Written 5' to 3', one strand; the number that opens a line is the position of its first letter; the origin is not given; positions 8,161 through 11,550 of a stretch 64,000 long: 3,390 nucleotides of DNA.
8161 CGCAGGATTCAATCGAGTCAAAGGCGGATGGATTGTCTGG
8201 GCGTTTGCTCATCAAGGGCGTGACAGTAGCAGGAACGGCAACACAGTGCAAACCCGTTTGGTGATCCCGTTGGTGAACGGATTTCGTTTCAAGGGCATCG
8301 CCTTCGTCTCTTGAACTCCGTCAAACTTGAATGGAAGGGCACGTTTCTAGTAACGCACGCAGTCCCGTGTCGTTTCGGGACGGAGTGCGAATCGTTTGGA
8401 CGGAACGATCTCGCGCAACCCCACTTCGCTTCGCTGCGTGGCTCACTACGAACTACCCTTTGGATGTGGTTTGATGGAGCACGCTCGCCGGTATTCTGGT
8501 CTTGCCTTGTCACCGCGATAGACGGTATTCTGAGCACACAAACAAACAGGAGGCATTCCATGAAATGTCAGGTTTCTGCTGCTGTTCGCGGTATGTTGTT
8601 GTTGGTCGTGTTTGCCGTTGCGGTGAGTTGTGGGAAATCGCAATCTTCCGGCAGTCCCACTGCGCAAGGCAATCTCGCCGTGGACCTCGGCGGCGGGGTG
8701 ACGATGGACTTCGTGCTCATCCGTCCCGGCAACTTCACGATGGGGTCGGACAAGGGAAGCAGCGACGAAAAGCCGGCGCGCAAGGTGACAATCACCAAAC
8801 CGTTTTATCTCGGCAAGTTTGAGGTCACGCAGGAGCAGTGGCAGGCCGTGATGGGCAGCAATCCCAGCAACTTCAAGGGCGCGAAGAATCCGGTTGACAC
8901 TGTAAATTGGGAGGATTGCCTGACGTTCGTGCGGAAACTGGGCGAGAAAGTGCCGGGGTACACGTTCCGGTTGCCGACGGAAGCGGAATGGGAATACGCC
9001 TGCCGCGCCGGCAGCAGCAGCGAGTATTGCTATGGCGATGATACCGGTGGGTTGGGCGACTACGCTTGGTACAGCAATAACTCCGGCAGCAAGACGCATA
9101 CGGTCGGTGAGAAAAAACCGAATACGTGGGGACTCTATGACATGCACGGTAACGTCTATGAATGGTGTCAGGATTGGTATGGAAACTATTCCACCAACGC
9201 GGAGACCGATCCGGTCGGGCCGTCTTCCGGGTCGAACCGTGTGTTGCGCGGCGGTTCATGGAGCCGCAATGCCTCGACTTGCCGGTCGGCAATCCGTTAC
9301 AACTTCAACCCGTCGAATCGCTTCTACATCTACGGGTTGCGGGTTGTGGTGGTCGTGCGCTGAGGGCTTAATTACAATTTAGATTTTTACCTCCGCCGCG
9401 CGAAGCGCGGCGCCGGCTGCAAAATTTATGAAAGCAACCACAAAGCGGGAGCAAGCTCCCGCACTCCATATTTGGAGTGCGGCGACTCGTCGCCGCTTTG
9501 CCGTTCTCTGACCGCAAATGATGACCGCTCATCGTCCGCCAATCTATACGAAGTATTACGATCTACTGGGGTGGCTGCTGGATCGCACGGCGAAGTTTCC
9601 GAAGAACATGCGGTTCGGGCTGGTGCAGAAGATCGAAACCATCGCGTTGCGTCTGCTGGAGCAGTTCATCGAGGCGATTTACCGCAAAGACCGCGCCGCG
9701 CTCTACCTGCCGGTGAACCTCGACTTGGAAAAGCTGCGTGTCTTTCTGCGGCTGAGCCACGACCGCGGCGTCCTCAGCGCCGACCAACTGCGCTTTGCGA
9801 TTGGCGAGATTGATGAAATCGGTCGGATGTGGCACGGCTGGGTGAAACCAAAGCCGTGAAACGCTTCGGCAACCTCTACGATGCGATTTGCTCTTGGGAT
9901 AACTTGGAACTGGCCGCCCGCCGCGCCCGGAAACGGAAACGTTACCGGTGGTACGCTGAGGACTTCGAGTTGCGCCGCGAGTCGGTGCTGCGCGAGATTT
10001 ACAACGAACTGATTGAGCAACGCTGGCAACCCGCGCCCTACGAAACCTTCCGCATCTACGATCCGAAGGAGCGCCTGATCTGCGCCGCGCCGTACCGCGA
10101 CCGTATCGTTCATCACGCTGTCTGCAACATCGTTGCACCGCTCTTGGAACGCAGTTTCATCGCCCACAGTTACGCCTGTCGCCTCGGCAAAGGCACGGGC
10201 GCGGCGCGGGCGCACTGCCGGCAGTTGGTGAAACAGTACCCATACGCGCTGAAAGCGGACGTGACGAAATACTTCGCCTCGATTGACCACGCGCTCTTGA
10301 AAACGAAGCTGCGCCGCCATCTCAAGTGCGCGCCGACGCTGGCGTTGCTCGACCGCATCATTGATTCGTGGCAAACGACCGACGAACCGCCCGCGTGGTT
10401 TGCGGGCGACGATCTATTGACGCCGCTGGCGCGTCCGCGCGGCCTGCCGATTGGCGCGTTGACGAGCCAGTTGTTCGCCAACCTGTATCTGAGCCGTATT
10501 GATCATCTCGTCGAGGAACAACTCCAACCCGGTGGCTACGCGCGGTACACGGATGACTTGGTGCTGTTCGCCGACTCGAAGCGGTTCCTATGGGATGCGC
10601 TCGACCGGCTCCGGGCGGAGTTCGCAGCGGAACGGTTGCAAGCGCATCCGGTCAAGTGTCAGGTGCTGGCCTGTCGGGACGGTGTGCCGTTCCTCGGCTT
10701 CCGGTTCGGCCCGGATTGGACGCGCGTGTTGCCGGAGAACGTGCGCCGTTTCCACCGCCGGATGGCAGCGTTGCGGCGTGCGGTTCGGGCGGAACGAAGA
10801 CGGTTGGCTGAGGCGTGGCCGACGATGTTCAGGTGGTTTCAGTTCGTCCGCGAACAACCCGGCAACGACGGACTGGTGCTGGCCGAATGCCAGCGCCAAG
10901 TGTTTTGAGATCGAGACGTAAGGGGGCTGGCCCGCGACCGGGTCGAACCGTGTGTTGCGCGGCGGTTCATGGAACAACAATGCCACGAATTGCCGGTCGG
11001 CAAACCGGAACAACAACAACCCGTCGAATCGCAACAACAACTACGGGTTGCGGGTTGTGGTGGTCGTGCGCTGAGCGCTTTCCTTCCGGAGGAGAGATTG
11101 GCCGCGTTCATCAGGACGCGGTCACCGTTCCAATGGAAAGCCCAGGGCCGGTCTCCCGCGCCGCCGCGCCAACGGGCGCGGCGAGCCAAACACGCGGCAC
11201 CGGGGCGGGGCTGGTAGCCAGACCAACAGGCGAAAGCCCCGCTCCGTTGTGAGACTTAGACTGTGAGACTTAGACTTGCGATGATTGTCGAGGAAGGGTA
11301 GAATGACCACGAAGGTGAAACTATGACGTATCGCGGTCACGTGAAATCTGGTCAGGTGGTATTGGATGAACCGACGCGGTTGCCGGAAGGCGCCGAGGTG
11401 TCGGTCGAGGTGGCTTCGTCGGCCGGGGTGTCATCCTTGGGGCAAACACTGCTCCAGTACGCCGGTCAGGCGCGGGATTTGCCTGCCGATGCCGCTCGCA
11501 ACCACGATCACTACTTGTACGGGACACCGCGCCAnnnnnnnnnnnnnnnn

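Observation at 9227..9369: VR details: one non-adenine (G/T) substitution and an IMH-like identical 3' block ending at a single G/C difference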

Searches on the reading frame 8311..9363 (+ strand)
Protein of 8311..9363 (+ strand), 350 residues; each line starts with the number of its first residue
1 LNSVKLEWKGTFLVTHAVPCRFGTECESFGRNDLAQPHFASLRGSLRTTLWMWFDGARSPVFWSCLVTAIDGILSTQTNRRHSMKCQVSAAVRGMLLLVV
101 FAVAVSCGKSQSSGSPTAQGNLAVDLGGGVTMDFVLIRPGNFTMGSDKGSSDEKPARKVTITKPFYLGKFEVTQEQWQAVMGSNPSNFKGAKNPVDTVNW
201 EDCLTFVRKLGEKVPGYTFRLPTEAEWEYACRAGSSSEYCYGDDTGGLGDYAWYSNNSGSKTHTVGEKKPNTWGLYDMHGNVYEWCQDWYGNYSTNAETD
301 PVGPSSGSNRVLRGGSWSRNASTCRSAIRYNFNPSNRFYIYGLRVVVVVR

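Call 6: search_protein_families(library=pfam, proteins=[window:8311-9363:+], max_evalue=0.01)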
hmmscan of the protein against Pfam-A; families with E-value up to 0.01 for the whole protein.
window:8311-9363:+ (350 aa): 1 family
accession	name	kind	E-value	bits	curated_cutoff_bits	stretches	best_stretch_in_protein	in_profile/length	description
PF03781.23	FGE-sulfatase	-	6.5e-50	170.6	23.3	1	133-346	4-254/255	Sulfatase-modifying factor enzyme 1-like domain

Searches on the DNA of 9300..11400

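Call 60: search_rna_families(source=window, start=9300, end=11400, threshold=evalue, max_evalue=1)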
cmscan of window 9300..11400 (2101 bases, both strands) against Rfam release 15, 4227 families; matches with E-value up to 1: 3.
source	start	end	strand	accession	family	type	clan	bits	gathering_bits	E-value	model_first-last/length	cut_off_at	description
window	11158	11191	+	RF01340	CRISPR-DR29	Gene; CRISPR;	-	20.8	39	0.3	1-37/37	no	CRISPR RNA direct repeat element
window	10515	10568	-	RF00819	mir-246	Gene; miRNA;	-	19.6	60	0.8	1-72/72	no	mir-246 microRNA precursor family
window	9445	9472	+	RF01116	Yfr1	Gene; sRNA;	-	19.5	38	0.71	1-59/59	no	Cyanobacterial functional RNA 1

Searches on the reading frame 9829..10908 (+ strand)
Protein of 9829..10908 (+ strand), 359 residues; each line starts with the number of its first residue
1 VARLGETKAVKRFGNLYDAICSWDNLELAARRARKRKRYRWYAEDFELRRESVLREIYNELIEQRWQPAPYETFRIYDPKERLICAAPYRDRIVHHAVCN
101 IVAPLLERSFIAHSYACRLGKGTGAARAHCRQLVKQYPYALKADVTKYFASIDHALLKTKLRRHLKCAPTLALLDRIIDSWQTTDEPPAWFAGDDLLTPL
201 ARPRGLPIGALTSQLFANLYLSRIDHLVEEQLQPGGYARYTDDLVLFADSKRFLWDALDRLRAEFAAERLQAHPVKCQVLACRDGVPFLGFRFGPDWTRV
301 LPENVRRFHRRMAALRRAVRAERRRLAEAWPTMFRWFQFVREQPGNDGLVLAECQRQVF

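Call 6: search_protein_families(library=pfam, proteins=[window:9829-10908:+], max_evalue=0.01)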
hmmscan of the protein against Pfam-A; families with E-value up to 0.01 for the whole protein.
window:9829-10908:+ (359 aa): 1 family
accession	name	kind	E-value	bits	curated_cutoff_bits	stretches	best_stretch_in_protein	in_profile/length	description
PF00078.32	RVT_1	-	9e-19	68.4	29.6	1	80-293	8-205/205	Reverse transcriptase (RNA-dependent DNA polymerase)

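Call 10: find_encoding_contigs(protein=window:9829-10908:+, flank=4000, max_places=10)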
Protein window:9829-10908:+ (359 aa): 5 contigs read that carry it; 4 places shown.
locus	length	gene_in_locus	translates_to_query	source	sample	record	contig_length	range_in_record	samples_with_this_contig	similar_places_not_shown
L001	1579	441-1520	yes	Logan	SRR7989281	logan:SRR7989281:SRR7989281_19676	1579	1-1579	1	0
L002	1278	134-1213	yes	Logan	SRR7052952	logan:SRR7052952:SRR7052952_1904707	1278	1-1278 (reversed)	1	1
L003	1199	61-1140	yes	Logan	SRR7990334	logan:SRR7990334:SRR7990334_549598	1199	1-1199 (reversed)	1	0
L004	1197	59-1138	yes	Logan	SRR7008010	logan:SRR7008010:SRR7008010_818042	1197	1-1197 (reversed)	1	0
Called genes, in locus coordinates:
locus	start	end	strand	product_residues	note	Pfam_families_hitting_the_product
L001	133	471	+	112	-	PF22296:bAvd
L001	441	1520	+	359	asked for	PF00078:RVT_1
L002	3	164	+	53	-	?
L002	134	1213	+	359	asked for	PF00078:RVT_1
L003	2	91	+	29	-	?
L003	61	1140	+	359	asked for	PF00078:RVT_1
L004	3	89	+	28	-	?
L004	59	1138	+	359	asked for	PF00078:RVT_1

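Call 15: find_homologous_proteins(query=window:9829-10905:+, max_evalue=1e-30)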
Query window:9829-10905:+ (359 aa): 1449 proteins with E <= 1e-30 among 8000 candidates; the best 120 are listed.
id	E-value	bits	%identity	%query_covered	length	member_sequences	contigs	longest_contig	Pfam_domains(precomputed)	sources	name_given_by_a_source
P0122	2.7e-223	759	91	100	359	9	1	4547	PF00078.33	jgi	-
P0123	7.1e-208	708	87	97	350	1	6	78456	PF00078.33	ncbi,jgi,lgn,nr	ncbi:MAG: RNA-dependent DNA polymerase [Verrucomicrobia bacterium]|nr:RNA-dependent DNA polymerase [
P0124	2.6e-204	696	85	97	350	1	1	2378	PF00078.33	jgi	jgi:retron-type reverse transcriptase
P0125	1.7e-175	601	73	97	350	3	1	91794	PF00078.33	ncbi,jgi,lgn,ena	-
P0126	1.8e-173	595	73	97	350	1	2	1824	PF00078.33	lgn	-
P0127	3.1e-151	521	65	100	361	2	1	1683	PF00078.33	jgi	jgi:RNA-directed DNA polymerase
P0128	1.4e-149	516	65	97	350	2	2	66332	PF00078.33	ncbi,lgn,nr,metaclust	ncbi:MAG: hypothetical protein A3K19_29045 [Lentisphaerae bacterium RIFOXYB12_FULL_65_16]|nr:MAG: hy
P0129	1.8e-149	516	65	97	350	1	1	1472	PF00078.33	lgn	-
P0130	2.2e-148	512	63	97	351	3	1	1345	PF00078.33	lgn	-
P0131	4.8e-148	511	64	97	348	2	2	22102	PF00078.33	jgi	jgi:retron-type reverse transcriptase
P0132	2.3e-147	509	63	97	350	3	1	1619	PF00078.33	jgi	-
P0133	4.1e-147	508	62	97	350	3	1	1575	PF00078.33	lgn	-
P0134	5.5e-147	507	63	97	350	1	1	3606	PF00078.33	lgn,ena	-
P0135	7.3e-147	507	63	97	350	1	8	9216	PF00078.33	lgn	-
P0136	2.2e-146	505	63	98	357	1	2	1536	PF00078.33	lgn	-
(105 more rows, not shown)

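Call 17: find_encoding_contigs(protein=P0122, flank=4000, max_places=10)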
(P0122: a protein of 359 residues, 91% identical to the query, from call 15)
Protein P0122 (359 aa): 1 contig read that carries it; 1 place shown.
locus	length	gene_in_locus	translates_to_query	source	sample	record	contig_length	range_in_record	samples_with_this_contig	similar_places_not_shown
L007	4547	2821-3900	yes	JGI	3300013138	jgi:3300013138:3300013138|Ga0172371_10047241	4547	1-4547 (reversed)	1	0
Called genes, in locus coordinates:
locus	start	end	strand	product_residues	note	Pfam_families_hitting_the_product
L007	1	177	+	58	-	?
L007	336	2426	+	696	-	PF03781:FGE-sulfatase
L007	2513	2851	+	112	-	PF22296:bAvd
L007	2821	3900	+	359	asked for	PF00078:RVT_1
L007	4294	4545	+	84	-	?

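Call 18: find_encoding_contigs(protein=P0123, flank=4000, max_places=10)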
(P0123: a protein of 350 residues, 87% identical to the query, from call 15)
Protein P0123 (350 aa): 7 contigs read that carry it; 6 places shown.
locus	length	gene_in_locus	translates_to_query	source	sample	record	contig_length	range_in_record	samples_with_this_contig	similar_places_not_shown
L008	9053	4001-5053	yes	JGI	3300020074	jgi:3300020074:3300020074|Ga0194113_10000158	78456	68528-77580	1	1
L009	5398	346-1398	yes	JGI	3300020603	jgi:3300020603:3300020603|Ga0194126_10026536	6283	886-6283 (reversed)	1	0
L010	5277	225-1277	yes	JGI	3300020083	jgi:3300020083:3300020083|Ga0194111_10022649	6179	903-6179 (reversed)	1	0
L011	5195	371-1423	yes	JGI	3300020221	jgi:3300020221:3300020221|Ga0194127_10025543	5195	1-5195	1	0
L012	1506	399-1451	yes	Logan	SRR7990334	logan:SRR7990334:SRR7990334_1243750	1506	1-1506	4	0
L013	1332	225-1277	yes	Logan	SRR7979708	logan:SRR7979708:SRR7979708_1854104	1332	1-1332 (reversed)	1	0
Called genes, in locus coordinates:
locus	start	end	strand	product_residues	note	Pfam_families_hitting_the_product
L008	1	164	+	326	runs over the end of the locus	PF00356:LacI, PF00532:Peripla_BP_1 (weak), PF13377:Peripla_BP_3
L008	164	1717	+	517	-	PF00474:SSF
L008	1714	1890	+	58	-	-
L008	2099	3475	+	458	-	PF12799:LRR_4 (faint), PF03781:FGE-sulfatase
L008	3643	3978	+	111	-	PF22296:bAvd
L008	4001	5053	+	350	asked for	PF00078:RVT_1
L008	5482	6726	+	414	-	PF01011:PQQ (faint), PF13360:PQQ_2, PF13570:Beta-prop_ACSF4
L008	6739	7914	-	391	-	PF00438:S-AdoMet_synt_N, PF02772:S-AdoMet_synt_M, PF02773:S-AdoMet_synt_C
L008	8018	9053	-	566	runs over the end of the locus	PF12951:PATR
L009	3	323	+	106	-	?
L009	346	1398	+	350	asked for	PF00078:RVT_1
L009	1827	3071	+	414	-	PF01011:PQQ (faint), PF13360:PQQ_2, PF13570:Beta-prop_ACSF4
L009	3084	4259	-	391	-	PF00438:S-AdoMet_synt_N, PF02772:S-AdoMet_synt_M, PF02773:S-AdoMet_synt_C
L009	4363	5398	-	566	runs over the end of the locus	PF12951:PATR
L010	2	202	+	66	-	?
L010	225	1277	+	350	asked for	PF00078:RVT_1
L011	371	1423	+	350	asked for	PF00078:RVT_1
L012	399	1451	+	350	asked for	PF00078:RVT_1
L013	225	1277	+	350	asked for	PF00078:RVT_1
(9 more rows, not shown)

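Call 24: find_related_loci(query=A1, collection=metagenome_contigs, flank=3500)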
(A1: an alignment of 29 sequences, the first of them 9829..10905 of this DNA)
Query A1 (359 aa) in metagenome_contigs; peptide patterns used: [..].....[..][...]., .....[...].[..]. (x = any residue, [..] = any of these).
421 stretches matched a pattern; 351 encode a relative of the query (tblastn E <= 1e-3); the best 80 are kept; 79 distinct loci.
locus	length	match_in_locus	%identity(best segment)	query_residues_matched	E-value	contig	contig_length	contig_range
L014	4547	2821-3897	91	1-359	0e+0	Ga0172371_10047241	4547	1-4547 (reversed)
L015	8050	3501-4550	87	10-359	0e+0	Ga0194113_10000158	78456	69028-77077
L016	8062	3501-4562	72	6-359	1e-170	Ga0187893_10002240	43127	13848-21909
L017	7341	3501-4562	71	6-359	2e-169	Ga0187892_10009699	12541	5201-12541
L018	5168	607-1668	65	6-359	3e-143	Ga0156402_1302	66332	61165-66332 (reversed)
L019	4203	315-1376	62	6-359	3e-143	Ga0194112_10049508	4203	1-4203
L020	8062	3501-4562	62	6-359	3e-140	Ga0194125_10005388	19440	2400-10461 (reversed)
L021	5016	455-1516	61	6-359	3e-139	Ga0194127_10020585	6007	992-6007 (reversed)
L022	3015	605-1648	61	9-356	7e-131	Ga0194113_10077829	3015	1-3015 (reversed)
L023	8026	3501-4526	49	1-341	4e-101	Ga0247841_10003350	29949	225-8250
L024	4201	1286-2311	49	1-341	1e-101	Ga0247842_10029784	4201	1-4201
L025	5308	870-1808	51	1-312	2e-99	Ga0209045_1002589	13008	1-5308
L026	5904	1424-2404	52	15-340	1e-91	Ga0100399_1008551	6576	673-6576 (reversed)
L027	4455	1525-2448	48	9-316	6e-87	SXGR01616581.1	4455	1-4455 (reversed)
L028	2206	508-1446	46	3-315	1e-88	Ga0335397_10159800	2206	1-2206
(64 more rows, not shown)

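Call 25: find_related_loci(query=A1, collection=genome_contigs, flank=3500)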
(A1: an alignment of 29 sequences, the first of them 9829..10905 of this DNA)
Query A1 (359 aa) in genome_contigs; peptide patterns used: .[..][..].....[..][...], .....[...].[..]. (x = any residue, [..] = any of these).
234 stretches matched a pattern; 220 encode a relative of the query (tblastn E <= 1e-3); the best 80 are kept; 80 distinct loci.
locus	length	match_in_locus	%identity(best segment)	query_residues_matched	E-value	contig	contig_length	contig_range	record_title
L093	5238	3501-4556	61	8-359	2e-146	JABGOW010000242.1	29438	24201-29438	MAG: Verrucomicrobia bacterium isolate co234_bin17 NODE_3124_length_29438_cov_5.610081, whole genome shotgun sequence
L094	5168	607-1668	65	6-359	3e-143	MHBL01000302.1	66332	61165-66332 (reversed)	MAG: Lentisphaerae bacterium RIFOXYA12_64_32 RifOxyA12_Lentisphaerae_64_32_updatedv2_370, whole genome shotgun sequence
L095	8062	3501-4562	62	6-359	4e-140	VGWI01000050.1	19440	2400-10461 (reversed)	MAG: Lentisphaerae bacterium isolate K_DeepCast_250m_m2_056 K_DeepCast_250m_m2_056_Ga0194125_10005388, whole genome shot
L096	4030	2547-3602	59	8-359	1e-139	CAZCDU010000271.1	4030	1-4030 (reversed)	MAG TPA_asm: uncultured Victivallales bacterium isolate binchicken_co142_396 genome assembly, contig: NODE_59961_length_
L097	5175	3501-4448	56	6-320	1e-107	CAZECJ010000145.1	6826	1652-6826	MAG TPA_asm: uncultured Verrucomicrobiota bacterium isolate SRP192927_co1_293 genome assembly, contig: NODE_30215_length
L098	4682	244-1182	51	1-312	3e-99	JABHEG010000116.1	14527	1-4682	MAG: Lentisphaerae bacterium isolate SI037_bin151 k141_1780672, whole genome shotgun sequence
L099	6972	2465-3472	51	5-339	6e-98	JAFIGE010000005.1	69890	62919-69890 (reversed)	MAG: Opitutales bacterium isolate BM_Day8_Bin.4 NODE_173_length_69890_cov_12.546946, whole genome shotgun sequence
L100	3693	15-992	52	15-339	3e-92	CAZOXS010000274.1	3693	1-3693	MAG TPA_asm: uncultured Victivallales bacterium isolate SRP118108_co2_320 genome assembly, contig: k141_1180491, whole g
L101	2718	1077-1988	49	10-312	2e-90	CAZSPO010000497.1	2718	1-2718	MAG TPA_asm: uncultured Chthoniobacterales bacterium isolate SRP141376_co3_36 genome assembly, contig: NODE_91076_length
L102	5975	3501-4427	46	15-323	2e-86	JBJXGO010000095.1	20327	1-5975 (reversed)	MAG: Saprospiraceae bacterium isolate F1F2.bin.255 k127_210787, whole genome shotgun sequence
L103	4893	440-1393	46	4-321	2e-85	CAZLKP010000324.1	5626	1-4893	MAG TPA_asm: uncultured Bacteroidia bacterium isolate SRP141376_co5_54 genome assembly, contig: NODE_33591_length_5626_c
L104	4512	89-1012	48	9-316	1e-82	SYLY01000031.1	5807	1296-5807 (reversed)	MAG: Acidobacteria bacterium isolate F1-80-MAGs082 F1-80__c50020, whole genome shotgun sequence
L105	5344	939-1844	46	10-311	4e-78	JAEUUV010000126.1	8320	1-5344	MAG: Saprospiraceae bacterium isolate new MAG-364 k141_2330152, whole genome shotgun sequence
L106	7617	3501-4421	44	10-316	5e-76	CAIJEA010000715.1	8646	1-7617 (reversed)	MAG: uncultured cyanobacterium isolate I3-5_bin-680 genome assembly, contig: bin-680:715/754, whole genome shotgun seque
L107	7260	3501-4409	45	16-327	9e-76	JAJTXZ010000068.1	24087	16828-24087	MAG: Anaerolineae bacterium isolate DTUCFX8 68-Genome25, whole genome shotgun sequence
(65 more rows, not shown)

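Call 64: find_related_loci(query=A1, collection=viral_contigs, flank=3500)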
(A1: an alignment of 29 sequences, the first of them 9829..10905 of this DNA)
Query A1 (359 aa) in viral_contigs; peptide patterns used: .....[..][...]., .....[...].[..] (x = any residue, [..] = any of these).
48 stretches matched a pattern; 21 encode a relative of the query (tblastn E <= 1e-3); 21 distinct loci.
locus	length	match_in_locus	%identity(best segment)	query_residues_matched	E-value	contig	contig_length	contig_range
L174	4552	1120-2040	31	11-336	4e-50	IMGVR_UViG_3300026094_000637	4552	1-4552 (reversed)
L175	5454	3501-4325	33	11-305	5e-47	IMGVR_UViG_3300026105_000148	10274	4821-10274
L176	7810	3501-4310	35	6-293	1e-43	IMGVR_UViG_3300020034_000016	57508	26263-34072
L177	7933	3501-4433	33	11-336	2e-43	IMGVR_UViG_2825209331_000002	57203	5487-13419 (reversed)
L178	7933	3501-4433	31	11-336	2e-40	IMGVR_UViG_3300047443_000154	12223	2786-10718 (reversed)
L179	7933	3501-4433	31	11-336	6e-40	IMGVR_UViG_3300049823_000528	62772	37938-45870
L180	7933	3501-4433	31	11-336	6e-40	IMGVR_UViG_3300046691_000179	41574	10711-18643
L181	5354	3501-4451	31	5-336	3e-40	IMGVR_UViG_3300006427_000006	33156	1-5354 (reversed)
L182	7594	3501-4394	31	5-318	6e-39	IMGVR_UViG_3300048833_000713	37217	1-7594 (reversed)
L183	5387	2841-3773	31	10-336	1e-37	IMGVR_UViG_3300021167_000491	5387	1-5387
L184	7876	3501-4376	31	11-318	1e-37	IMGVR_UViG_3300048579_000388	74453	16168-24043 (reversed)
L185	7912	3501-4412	33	13-336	2e-37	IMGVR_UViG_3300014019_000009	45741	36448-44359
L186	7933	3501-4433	32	10-336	2e-36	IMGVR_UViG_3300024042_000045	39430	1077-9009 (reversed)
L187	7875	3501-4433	31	10-336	1e-36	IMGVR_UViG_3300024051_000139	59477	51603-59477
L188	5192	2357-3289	31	10-336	1e-36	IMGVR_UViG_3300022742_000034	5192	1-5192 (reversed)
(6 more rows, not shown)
